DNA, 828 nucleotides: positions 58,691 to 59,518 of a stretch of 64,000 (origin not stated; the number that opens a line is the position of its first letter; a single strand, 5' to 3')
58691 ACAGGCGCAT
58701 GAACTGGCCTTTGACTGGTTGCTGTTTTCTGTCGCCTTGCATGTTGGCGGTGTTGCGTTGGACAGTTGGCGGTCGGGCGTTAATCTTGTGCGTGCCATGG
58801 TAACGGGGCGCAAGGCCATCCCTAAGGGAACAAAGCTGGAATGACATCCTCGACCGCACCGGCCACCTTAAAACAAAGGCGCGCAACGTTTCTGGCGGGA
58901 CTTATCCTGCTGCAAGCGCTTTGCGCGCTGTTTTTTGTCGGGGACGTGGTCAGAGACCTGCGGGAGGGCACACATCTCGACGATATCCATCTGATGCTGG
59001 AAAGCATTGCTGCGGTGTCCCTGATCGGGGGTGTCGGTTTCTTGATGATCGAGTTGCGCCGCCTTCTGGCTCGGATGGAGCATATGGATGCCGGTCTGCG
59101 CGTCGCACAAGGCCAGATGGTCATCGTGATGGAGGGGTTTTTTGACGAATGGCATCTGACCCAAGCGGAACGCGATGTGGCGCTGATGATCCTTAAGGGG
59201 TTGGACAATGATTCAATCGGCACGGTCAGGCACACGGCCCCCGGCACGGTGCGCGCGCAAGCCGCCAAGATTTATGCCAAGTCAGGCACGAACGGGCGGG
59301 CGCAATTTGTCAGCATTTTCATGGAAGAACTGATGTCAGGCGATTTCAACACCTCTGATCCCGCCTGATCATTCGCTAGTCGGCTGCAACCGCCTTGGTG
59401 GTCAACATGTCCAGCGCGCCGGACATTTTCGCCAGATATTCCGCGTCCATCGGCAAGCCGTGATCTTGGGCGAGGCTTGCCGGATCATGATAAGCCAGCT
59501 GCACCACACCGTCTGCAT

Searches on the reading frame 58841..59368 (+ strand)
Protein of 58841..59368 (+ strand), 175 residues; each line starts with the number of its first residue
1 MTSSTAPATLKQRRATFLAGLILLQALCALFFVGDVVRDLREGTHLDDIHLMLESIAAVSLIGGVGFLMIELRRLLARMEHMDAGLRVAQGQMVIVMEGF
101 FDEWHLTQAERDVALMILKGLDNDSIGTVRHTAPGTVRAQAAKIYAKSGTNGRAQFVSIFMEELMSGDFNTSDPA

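Call 40: search_protein_families(library=pfam, proteins=[window:58841-59368:+], max_evalue=0.001)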
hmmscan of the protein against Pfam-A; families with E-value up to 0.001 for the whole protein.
window:58841-59368:+ (175 aa): 1 family
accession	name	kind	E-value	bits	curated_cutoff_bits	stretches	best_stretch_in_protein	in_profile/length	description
PF00196.25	GerE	-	2.2e-05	24.4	23.5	1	106-158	3-55/57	Bacterial regulatory proteins, luxR family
